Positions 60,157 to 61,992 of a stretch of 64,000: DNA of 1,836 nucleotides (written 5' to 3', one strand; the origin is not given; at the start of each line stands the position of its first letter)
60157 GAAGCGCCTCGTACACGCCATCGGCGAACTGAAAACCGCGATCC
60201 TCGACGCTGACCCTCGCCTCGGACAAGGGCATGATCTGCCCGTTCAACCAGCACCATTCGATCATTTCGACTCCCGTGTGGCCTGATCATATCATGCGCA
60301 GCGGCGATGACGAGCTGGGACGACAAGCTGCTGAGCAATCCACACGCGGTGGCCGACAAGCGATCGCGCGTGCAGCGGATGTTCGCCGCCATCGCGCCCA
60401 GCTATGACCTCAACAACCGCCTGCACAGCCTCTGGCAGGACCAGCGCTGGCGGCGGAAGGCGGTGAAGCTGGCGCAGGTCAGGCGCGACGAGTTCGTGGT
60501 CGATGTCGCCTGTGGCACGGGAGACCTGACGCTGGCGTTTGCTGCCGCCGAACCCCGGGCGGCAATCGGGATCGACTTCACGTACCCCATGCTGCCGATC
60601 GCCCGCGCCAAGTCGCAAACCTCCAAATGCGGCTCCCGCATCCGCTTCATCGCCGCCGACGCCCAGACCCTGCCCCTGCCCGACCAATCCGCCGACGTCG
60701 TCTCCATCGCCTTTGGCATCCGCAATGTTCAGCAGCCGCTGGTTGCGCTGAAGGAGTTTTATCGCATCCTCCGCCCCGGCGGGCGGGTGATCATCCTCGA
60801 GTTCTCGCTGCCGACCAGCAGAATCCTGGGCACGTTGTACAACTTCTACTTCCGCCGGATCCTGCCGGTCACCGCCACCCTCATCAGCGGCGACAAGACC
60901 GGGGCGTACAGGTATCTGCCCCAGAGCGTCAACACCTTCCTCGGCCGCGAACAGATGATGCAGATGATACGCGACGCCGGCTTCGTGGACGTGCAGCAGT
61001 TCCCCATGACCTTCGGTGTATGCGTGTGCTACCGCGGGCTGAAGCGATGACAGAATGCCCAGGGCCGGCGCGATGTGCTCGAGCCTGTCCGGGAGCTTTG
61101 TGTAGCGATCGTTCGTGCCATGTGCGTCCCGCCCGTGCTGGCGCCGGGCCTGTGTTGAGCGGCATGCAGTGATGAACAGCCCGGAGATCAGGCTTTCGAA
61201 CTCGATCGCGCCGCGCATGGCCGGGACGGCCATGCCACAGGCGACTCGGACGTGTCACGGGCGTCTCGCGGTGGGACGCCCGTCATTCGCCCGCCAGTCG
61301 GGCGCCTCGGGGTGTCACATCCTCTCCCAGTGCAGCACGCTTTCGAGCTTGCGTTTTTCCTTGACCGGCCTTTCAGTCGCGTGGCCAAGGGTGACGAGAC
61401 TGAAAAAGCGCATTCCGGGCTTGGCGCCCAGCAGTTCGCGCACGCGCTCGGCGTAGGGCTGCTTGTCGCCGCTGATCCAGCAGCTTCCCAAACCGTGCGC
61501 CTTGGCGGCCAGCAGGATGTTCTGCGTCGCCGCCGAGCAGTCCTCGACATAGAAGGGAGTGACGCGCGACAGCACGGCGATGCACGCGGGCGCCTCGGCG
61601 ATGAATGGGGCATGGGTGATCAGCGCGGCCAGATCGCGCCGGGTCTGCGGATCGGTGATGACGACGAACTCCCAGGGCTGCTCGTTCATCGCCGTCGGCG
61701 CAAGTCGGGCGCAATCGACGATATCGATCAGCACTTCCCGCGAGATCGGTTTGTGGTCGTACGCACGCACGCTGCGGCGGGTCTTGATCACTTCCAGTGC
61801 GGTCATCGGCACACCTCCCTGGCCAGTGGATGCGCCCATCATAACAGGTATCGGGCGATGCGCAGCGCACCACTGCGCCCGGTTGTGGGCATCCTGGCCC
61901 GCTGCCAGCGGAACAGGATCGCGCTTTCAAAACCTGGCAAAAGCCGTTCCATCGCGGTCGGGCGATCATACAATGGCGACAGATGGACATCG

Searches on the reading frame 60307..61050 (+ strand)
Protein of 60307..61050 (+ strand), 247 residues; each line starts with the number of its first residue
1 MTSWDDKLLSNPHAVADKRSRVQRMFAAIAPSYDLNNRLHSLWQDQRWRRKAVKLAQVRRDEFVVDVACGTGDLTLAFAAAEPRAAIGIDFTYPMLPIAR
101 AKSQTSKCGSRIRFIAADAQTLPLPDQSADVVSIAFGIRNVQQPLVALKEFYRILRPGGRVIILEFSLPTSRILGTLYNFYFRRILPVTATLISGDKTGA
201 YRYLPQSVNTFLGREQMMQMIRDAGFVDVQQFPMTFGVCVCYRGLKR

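Call 10: search_protein_families(library=pfam, proteins=[window:60307-61050:+])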
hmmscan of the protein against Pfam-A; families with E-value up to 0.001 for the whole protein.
window:60307-61050:+ (247 aa): 10 families
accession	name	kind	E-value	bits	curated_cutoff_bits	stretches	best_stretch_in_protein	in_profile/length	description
PF01209.24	Ubie_methyltran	-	2e-56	191.4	20.1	1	18-246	5-233/233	ubiE/COQ5 methyltransferase family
PF08241.18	Methyltransf_11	-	1.3e-20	74.2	21.2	1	65-163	1-95/95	Methyltransferase domain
PF13649.12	Methyltransf_25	-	7.4e-20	71.9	27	1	64-159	1-97/97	Methyltransferase domain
PF13847.12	Methyltransf_31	-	6.6e-15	55.5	27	1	64-167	7-113/145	Methyltransferase domain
PF08242.18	Methyltransf_12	-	1.8e-11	45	30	1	65-161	1-98/98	Methyltransferase domain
PF13489.12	Methyltransf_23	-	3.3e-09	37.1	27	1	46-230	7-163/164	Methyltransferase domain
PF05148.21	Methyltransf_8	-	1.3e-05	25.7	27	1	54-166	66-159/219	Hypothetical methyltransferase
PF08003.17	Methyltransf_9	-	6.1e-05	22.6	23.8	1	44-163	100-217/315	Protein of unknown function (DUF1698)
PF00891.24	Methyltransf_2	-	8.6e-05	22.4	22.3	1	50-171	52-172/210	O-methyltransferase domain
PF01170.24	UPF0020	-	0.00044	20.4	22.3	0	53-132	21-125/197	RMKL-like, methyltransferase domain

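Call 13: find_encoding_contigs(protein=window:60307-61050:+, flank=10000, max_places=10)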
Protein window:60307-61050:+ (247 aa): 1 contig read that carries it; 1 place shown.
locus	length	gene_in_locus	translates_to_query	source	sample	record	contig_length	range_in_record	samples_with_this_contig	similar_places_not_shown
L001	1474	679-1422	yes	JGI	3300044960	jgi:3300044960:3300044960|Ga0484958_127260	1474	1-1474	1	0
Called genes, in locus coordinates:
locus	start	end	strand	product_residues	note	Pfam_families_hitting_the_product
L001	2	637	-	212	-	?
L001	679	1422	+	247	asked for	PF01209:Ubie_methyltran, PF05148:Methyltransf_8 (faint), PF13489:Methyltransf_23, PF13847:Methyltransf_31, PF08241:Methyltransf_11, PF08242:Methyltransf_12, PF13649:Methyltransf_25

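Call 34: find_homologous_proteins(query=window:60307-61050:+, max_evalue=1e-40)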
Query window:60307-61050:+ (247 aa): 5318 proteins with E <= 1e-40 among 8000 candidates; the best 120 are listed.
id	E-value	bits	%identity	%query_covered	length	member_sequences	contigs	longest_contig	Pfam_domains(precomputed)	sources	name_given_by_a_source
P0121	1.5e-161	553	100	100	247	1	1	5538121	PF13847.13,PF13489.13,PF13649.13,PF05148.22,PF01209.25,PF08241.19,PF08242.19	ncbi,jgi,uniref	ncbi:bifunctional demethylmenaquinone methyltransferase/2-methoxy-6-polyprenyl-1,4-benzoquinol methy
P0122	8.0e-132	456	81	100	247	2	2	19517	PF13847.13,PF13489.13,PF08003.18,PF13649.13,PF01209.25,PF08241.19,PF08242.19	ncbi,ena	-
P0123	2.5e-129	448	82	100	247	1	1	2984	PF13847.13,PF13489.13,PF13649.13,PF05148.22,PF01209.25,PF08241.19,PF08242.19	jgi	jgi:demethylmenaquinone methyltransferase/2-methoxy-6-polyprenyl-1,4-benzoquinol methylase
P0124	6.3e-128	443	80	100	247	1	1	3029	PF13847.13,PF13489.13,PF13649.13,PF01209.25,PF08241.19,PF08242.19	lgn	-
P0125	3.1e-123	428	76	99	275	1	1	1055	PF13847.13,PF13489.13,PF13649.13,PF02390.24,PF01209.25,PF08241.19,PF08242.19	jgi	jgi:demethylmenaquinone methyltransferase / 2-methoxy-6-polyprenyl-1,4-benzoquinol methylase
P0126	3.2e-123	428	78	98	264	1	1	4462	PF13847.13,PF13489.13,PF08003.18,PF13649.13,PF01209.25,PF08241.19,PF08242.19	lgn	-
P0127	3.4e-122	425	78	99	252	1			PF13847.13,PF13489.13,PF13649.13,PF05148.22,PF01209.25,PF08241.19,PF08242.19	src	-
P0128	6.4e-122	424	77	99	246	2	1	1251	PF13847.13,PF13489.13,PF13649.13,PF01209.25,PF08241.19,PF08242.19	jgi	jgi:demethylmenaquinone methyltransferase/2-methoxy-6-polyprenyl-1,4-benzoquinol methylase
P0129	1.3e-121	423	76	98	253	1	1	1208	PF13847.13,PF13489.13,PF08003.18,PF13649.13,PF01209.25,PF08241.19,PF08242.19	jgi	jgi:demethylmenaquinone methyltransferase/2-methoxy-6-polyprenyl-1,4-benzoquinol methylase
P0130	1.8e-121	422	75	99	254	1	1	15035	PF13847.13,PF13489.13,PF13649.13,PF01209.25,PF08241.19,PF08242.19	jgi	jgi:demethylmenaquinone methyltransferase/2-methoxy-6-polyprenyl-1,4-benzoquinol methylase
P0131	3.5e-121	421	76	98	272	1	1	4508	PF13847.13,PF13489.13,PF13649.13,PF01209.25,PF08241.19,PF08242.19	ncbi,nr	ncbi:MAG TPA: bifunctional demethylmenaquinone methyltransferase/2-methoxy-6-polyprenyl-1,4-benzoqui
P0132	7.3e-121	420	73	100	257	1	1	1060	PF13847.13,PF13489.13,PF13649.13,PF01209.25,PF08241.19,PF08242.19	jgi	jgi:demethylmenaquinone methyltransferase/2-methoxy-6-polyprenyl-1,4-benzoquinol methylase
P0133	1.0e-120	420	74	100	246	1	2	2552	PF13847.13,PF13489.13,PF13649.13,PF01209.25,PF08241.19,PF08242.19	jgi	jgi:demethylmenaquinone methyltransferase/2-methoxy-6-polyprenyl-1,4-benzoquinol methylase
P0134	3.0e-120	418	74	100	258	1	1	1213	PF13847.13,PF13489.13,PF13649.13,PF01209.25,PF08241.19,PF08242.19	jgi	jgi:demethylmenaquinone methyltransferase / 2-methoxy-6-polyprenyl-1,4-benzoquinol methylase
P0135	5.6e-119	414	73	99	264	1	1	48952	PF13847.13,PF13489.13,PF13649.13,PF01209.25,PF08241.19,PF08242.19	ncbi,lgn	-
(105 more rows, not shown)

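Call 35: list_cluster_members(proteins=[P0121])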
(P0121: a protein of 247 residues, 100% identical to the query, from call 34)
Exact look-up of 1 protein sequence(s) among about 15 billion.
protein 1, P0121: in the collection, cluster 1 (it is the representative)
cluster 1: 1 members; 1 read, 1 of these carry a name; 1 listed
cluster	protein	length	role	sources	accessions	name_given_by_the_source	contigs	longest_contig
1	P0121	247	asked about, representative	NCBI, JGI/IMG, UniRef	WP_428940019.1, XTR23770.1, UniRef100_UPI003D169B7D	bifunctional demethylmenaquinone methyltransferase/2-methoxy-6-polyprenyl-1,4-benzoquinol ... | demethylmenaquinone methyltransferase/2-methoxy-6-polyprenyl-1,4-benzoquinol methylase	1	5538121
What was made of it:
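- Tried and rejected: The cluster record shows the genome exists at NCBI: 5,538,121 bp, protein WP_428940019.1 (calls 34, 35).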

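Call 36: find_encoding_contigs(protein=P0122, flank=6000, max_places=3)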
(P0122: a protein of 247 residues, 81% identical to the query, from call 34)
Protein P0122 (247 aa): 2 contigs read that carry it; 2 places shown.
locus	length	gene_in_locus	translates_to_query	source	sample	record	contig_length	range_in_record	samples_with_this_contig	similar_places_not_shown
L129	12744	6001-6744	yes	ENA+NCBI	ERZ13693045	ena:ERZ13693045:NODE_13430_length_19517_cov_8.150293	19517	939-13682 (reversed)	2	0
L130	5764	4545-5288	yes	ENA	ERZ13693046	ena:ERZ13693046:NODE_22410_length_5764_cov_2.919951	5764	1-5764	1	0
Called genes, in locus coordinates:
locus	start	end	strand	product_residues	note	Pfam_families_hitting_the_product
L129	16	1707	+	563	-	PF17210:SdrD_B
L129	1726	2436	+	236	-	PF17210:SdrD_B, PF13620:CarboxypepD_reg (faint), PF20009:GEVED (faint), PF17210:SdrD_B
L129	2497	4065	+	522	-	PF20695:UbiD_N, PF01977:UbiD, PF20696:UbiD_C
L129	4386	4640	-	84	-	-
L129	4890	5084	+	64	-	-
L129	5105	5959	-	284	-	PF01063:Aminotran_4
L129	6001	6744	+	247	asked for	PF01209:Ubie_methyltran, PF08003:Methyltransf_9 (faint), PF13489:Methyltransf_23, PF13847:Methyltransf_31, PF08241:Methyltransf_11, PF08242:Methyltransf_12, PF13649:Methyltransf_25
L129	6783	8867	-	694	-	PF12679:ABC2_membrane_2, PF12730:ABC2_membrane_4 (faint), PF13346:ABC2_membrane_5 (weak), PF12698:ABC2_membrane_3 (weak), PF12679:ABC2_membrane_2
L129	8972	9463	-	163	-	PF00881:Nitroreductase, PF14512:TM1586_NiRdase, PF00881:Nitroreductase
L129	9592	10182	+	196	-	PF02441:Flavoprotein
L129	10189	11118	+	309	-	PF01040:UbiA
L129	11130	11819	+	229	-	-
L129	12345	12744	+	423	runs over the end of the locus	PF04055:Radical_SAM, PF19288:CofH_C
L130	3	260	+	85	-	?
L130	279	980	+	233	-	PF17210:SdrD_B, PF13620:CarboxypepD_reg (faint), PF20009:GEVED (faint), PF17210:SdrD_B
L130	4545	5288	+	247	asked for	PF01209:Ubie_methyltran, PF08003:Methyltransf_9 (faint), PF13489:Methyltransf_23, PF13847:Methyltransf_31, PF08241:Methyltransf_11, PF08242:Methyltransf_12, PF13649:Methyltransf_25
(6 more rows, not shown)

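Call 37: find_encoding_contigs(protein=P0123, flank=3000, max_places=3)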
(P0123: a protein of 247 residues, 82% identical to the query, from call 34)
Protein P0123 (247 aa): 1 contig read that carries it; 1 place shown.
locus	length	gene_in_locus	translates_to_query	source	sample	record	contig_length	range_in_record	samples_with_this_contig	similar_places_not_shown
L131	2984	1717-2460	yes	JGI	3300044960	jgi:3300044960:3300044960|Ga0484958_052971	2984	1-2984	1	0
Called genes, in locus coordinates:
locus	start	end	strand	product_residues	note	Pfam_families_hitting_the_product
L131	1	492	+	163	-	PF20696:UbiD_C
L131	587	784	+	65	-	-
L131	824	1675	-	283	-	PF01063:Aminotran_4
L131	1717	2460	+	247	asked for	PF01209:Ubie_methyltran, PF05148:Methyltransf_8 (faint), PF13489:Methyltransf_23, PF13847:Methyltransf_31, PF08241:Methyltransf_11, PF08242:Methyltransf_12, PF13649:Methyltransf_25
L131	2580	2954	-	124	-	PF14512:TM1586_NiRdase, PF00881:Nitroreductase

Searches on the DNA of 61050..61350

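Call 8: search_rna_families(source=window, start=61050, end=61350, threshold=evalue, max_evalue=10, show_alignments=3)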
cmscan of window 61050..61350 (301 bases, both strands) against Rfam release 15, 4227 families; matches with E-value up to 10: 4.
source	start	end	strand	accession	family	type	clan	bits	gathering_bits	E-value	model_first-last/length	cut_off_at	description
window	61221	61282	+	RF02949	Cupriavidus-1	Gene; sRNA;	-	18.6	45.5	1.5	1-78/78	no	Cupriavidus-1 RNA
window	61247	61293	+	RF04104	MIR918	Gene; miRNA;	-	16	268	1.2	1-265/265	no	MIR918 microRNA precursor family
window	61251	61336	+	RF02464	Ms_AS-4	Gene; sRNA;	-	14.3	50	6.9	1-82/82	no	Actinobacteria sRNA Ms_AS-4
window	61215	61235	-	RF02100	tfoR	Gene; sRNA;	-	11.8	70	3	67-87/101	no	Translational regulator of tfoXVC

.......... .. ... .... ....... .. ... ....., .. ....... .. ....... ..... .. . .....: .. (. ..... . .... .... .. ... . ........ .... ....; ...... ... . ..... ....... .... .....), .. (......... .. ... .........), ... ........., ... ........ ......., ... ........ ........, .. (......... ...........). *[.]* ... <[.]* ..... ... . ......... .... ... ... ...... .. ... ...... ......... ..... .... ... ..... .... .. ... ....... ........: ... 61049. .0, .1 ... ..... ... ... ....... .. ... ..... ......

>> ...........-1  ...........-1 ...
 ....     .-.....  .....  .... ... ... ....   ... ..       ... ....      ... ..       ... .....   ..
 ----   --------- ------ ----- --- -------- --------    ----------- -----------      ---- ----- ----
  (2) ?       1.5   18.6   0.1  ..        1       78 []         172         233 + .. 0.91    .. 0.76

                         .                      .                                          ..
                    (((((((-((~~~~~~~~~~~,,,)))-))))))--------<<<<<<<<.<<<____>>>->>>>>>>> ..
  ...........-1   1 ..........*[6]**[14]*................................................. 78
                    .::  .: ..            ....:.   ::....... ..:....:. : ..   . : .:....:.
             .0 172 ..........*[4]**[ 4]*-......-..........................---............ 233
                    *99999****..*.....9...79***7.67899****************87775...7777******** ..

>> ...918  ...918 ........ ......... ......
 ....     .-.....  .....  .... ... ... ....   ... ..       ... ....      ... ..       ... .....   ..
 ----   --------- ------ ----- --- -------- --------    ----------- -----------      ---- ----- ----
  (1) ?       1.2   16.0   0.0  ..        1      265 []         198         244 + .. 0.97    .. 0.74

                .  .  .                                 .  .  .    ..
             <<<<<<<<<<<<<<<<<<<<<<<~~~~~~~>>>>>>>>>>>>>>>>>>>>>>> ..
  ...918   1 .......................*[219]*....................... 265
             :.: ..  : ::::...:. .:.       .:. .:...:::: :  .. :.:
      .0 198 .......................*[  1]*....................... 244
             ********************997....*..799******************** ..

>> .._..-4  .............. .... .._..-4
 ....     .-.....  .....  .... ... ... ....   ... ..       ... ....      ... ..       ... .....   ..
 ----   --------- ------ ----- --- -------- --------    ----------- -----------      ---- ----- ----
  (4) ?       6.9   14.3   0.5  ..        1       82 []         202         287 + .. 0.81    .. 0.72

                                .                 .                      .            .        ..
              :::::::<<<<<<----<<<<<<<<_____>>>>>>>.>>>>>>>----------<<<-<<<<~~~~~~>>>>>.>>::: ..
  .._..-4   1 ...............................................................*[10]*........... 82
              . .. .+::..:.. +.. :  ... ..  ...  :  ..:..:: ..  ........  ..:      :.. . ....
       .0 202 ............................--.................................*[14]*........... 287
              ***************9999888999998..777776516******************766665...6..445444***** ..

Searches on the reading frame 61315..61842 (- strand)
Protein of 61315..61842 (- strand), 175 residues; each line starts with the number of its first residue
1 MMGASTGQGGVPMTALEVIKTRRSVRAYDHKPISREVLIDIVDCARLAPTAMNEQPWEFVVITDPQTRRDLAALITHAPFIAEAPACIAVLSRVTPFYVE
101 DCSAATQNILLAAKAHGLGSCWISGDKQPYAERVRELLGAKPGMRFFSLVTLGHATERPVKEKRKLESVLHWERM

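Call 10: search_protein_families(library=pfam, proteins=[window:61315-61842:-])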
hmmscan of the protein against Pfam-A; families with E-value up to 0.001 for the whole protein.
window:61315-61842:- (175 aa): 2 families
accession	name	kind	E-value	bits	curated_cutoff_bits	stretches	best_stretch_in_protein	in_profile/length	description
PF00881.29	Nitroreductase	-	1.4e-30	107.1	23.5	2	19-85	1-67/167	Nitroreductase family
PF14512.11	TM1586_NiRdase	-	1.2e-19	71.2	27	2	73-167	55-145/215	Putative TM nitroreductase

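Call 30: find_encoding_contigs(protein=window:61315-61842:-, flank=5000, max_places=6)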
Protein window:61315-61842:- (175 aa): no gene with exactly this product is on record in the collection.
